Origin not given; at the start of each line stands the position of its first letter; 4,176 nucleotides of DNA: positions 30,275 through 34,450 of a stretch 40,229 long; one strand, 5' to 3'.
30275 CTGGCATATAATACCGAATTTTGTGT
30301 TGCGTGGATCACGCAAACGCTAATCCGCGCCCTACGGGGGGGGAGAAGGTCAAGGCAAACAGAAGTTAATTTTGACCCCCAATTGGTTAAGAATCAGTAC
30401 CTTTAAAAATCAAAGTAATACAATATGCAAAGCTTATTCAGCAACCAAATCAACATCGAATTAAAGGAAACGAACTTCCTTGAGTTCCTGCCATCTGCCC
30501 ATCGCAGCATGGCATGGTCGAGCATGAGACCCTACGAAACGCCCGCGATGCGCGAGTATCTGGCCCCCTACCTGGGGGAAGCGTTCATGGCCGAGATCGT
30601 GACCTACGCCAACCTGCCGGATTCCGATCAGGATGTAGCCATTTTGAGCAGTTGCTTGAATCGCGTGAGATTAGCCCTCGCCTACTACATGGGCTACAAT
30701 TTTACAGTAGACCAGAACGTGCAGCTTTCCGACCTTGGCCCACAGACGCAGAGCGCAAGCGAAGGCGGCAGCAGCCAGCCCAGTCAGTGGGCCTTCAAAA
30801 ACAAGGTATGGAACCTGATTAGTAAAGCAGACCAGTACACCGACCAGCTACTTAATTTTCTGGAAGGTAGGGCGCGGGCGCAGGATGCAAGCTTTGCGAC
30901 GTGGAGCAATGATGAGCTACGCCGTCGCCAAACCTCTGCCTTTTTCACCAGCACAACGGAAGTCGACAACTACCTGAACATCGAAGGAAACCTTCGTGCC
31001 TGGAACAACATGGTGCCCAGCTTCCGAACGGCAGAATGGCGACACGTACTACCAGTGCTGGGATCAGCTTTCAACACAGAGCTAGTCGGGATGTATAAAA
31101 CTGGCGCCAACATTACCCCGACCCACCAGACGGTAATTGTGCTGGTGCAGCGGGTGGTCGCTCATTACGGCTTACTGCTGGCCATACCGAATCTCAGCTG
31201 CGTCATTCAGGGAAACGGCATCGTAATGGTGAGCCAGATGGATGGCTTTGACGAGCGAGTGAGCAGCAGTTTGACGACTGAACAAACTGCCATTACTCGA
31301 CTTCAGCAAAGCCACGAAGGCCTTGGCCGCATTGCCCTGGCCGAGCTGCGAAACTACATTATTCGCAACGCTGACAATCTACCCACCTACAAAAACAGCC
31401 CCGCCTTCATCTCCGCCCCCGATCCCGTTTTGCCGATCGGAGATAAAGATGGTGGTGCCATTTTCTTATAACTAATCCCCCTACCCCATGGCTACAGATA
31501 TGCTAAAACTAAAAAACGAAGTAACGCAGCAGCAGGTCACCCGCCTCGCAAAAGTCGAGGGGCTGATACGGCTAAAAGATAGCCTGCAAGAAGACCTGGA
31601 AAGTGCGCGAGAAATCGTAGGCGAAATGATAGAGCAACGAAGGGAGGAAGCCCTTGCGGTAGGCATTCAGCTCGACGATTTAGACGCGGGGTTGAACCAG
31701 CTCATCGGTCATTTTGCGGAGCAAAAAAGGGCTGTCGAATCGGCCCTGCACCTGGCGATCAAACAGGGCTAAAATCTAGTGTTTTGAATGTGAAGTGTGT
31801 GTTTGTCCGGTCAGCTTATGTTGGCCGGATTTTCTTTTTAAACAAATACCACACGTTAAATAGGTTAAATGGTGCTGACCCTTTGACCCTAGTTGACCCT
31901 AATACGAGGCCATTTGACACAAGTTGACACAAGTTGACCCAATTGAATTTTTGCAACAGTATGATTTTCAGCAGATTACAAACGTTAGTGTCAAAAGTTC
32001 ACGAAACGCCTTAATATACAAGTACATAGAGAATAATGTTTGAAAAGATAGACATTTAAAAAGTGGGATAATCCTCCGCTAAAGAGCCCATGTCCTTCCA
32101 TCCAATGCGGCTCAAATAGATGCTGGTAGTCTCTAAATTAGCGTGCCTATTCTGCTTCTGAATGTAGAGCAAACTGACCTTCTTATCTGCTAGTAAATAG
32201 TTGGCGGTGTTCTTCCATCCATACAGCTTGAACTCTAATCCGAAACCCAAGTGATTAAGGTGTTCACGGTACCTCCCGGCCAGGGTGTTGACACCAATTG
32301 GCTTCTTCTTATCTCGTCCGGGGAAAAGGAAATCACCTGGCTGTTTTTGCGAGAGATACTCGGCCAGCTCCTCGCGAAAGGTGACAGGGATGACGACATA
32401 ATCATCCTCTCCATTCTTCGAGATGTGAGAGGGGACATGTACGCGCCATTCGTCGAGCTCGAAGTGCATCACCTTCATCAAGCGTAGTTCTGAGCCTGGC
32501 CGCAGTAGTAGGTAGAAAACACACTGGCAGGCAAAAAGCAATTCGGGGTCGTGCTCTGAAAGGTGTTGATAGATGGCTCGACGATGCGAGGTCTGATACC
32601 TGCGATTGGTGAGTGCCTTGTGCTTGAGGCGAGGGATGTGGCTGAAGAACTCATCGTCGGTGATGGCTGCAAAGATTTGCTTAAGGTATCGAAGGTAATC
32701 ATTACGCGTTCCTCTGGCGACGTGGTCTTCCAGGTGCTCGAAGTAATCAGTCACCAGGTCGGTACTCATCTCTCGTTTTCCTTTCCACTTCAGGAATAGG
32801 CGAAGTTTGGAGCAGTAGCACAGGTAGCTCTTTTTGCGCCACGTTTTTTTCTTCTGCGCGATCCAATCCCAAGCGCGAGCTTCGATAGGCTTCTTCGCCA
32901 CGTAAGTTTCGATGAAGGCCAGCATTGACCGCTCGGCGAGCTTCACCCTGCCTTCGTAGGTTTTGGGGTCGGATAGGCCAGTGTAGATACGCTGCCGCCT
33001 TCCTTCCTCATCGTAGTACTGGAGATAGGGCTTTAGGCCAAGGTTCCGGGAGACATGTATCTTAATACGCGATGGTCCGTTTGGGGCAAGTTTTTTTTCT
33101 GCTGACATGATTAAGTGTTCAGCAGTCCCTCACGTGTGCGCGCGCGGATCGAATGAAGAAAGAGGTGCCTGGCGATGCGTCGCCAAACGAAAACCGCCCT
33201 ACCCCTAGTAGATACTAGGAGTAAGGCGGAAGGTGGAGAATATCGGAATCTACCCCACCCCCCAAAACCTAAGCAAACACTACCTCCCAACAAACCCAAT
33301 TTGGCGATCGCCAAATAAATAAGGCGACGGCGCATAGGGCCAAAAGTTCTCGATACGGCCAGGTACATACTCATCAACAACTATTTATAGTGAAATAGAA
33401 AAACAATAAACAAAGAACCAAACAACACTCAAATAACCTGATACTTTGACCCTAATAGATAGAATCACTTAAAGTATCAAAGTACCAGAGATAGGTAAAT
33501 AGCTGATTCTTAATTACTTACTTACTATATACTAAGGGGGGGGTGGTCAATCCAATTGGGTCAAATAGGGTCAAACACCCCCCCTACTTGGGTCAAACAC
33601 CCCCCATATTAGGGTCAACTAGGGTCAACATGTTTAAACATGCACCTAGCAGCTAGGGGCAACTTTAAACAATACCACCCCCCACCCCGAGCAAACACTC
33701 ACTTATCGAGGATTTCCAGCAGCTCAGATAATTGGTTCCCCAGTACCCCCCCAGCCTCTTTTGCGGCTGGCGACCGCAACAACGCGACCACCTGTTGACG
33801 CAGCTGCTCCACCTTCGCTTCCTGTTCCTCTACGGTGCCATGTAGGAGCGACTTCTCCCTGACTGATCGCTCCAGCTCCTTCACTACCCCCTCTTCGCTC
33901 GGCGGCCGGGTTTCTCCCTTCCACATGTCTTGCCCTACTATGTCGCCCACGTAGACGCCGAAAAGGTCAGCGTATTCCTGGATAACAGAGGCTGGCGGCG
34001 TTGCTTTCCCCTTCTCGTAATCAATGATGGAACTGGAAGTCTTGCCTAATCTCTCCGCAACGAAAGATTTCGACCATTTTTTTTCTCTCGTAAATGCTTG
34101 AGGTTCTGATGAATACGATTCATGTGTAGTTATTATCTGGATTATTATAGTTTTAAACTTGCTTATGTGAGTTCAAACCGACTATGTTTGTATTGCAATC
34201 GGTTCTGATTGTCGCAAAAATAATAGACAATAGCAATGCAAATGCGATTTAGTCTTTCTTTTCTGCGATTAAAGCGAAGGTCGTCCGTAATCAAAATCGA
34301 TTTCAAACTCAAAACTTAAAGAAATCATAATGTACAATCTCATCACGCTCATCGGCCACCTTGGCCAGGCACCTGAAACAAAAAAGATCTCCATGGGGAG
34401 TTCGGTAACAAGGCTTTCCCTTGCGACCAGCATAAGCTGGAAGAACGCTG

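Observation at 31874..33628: Helically phased TTGACCC repeats in two inverted clusters bracketing the integrase gene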

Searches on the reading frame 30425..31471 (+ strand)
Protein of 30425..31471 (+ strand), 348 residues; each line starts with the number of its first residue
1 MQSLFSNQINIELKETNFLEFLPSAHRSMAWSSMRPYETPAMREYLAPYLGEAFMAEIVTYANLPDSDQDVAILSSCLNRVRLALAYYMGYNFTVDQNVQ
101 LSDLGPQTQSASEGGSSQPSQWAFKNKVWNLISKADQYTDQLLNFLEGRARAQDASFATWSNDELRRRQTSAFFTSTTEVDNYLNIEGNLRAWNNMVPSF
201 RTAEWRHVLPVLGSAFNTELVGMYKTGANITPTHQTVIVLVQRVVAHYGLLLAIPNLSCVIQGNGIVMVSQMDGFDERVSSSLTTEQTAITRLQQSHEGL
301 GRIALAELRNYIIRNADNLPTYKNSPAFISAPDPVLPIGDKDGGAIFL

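Call 9: search_protein_families(library=pfam, proteins=[window:30425-31471:+], max_evalue=0.01)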
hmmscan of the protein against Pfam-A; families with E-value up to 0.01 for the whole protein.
window:30425-31471:+ (348 aa): 1 family
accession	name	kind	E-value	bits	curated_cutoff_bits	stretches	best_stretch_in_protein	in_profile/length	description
PF20459.4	DUF6712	-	2.1e-19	70.1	25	2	211-326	4-115/121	Family of unknown function (DUF6712)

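Call 62: find_related_loci(query=A3, collection=viral_contigs, flank=6000)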
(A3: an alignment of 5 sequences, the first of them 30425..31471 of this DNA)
Query A3 (348 aa) in viral_contigs; peptide patterns used: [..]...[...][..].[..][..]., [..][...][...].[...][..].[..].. (x = any residue, [..] = any of these).
62 stretches matched a pattern; 6 encode a relative of the query (tblastn E <= 1e-3); 6 distinct loci.
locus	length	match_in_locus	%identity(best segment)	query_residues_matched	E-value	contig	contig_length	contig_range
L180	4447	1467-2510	99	1-348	0e+0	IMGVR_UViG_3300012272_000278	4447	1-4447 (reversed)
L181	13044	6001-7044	99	1-348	0e+0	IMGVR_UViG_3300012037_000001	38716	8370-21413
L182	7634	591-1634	99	1-348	0e+0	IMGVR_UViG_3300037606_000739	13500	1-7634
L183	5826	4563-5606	98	1-348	0e+0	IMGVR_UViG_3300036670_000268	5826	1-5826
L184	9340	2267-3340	58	1-348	5e-136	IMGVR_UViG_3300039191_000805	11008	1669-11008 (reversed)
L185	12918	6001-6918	27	12-325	6e-35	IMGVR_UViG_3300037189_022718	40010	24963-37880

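Call 95: search_protein_families(library=phrogs, proteins=[window:30425-31471:+], max_evalue=0.001)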
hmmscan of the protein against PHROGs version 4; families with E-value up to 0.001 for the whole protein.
window:30425-31471:+ (348 aa): 1 family
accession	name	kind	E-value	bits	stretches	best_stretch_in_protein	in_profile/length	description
phrog_27760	-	unknown function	3.8e-08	34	1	129-312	114-293/320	-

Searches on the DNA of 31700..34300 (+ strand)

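Call 11: search_dna_similar(query=window:31700-34200:+, collection=phages, mode=distant)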
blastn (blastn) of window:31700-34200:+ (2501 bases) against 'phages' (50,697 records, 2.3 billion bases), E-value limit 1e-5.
No match.

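Call 25: search_rna_families(source=window, start=31700, end=34300, threshold=evalue, max_evalue=10)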
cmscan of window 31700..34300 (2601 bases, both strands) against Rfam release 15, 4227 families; matches with E-value up to 10: 4.
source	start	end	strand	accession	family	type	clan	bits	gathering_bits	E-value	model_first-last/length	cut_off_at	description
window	31721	31842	+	RF00558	L20_leader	Cis-reg; leader;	-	22.4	58.7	0.24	1-127/127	no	Ribosomal protein L20 leader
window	33840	33951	+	RF01974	H19_3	Gene; lncRNA;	-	16.8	46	4.4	1-116/116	no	H19 conserved region 3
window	33164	33337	-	RF00260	HepC_CRE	Cis-reg;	-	16.6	140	0.24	1-176/176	no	Hepatitis C virus (HCV) cis-acting replication element (CRE)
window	31785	31888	+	RF00521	SAM_alpha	Cis-reg; riboswitch;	-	14.1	36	6.7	1-79/79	no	Alpha-proteobacteria SAM riboswitch aptamer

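Call 48: search_rna_families(sources=[L014, L023, L005, L098, L099], threshold=gathering)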
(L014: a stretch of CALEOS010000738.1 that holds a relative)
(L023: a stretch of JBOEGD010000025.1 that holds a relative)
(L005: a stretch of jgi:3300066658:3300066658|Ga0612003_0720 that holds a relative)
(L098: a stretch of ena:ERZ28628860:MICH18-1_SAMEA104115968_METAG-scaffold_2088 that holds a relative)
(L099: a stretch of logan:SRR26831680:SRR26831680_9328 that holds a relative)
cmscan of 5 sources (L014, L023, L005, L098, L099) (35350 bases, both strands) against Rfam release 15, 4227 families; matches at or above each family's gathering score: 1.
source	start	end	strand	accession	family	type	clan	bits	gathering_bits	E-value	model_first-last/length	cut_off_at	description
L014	1687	2065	+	RF00023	tmRNA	Gene;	CL00001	116.1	47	6e-45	1-374/374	no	transfer-messenger RNA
